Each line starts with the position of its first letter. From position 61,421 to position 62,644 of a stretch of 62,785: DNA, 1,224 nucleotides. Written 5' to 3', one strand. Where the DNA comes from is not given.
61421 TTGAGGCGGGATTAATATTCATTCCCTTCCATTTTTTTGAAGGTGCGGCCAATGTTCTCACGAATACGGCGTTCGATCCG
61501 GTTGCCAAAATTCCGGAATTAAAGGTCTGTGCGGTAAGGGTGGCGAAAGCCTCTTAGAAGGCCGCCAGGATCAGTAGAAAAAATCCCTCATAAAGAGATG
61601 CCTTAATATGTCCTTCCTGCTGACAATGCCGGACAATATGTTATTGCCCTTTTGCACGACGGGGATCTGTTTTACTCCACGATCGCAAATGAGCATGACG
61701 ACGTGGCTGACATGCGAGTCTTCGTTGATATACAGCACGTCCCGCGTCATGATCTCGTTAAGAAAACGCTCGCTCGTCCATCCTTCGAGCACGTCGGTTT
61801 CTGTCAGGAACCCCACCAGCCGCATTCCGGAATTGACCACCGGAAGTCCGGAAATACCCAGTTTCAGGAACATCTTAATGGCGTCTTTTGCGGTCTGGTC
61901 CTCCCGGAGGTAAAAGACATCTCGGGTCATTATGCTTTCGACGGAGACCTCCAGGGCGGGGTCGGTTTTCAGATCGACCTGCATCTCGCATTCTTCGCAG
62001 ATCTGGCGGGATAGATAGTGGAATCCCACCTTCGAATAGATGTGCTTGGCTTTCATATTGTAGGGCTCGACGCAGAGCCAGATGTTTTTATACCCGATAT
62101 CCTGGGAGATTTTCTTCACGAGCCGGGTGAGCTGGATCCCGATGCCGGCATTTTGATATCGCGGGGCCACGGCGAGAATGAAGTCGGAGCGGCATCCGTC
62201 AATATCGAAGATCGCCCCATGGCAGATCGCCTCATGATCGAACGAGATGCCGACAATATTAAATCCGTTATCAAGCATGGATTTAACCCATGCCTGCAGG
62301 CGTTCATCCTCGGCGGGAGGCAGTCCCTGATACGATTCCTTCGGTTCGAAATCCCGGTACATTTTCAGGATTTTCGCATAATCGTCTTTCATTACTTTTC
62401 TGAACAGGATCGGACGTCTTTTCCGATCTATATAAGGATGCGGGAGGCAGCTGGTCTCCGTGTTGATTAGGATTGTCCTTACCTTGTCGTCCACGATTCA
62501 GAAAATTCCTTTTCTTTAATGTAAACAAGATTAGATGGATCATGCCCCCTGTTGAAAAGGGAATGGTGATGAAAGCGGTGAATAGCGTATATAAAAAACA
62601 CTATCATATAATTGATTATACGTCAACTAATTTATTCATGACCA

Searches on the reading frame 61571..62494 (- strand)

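Call 11: search_protein_families(library=pfam, max_evalue=0.00001, proteins=[window:61571-62494:-])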
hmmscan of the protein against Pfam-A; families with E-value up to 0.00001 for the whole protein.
window:61571-62494:- (307 aa): 3 families
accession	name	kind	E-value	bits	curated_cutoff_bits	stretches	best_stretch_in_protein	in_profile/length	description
PF00571.33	CBS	-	3.2e-27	95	24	2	185-237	1-53/57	CBS domain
PF00583.31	Acetyltransf_1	-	4e-09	37.2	20.7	1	48-158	7-116/116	Acetyltransferase (GNAT) family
PF13508.13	Acetyltransf_7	-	4.3e-06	27.5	27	1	105-159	30-83/84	Acetyltransferase (GNAT) domain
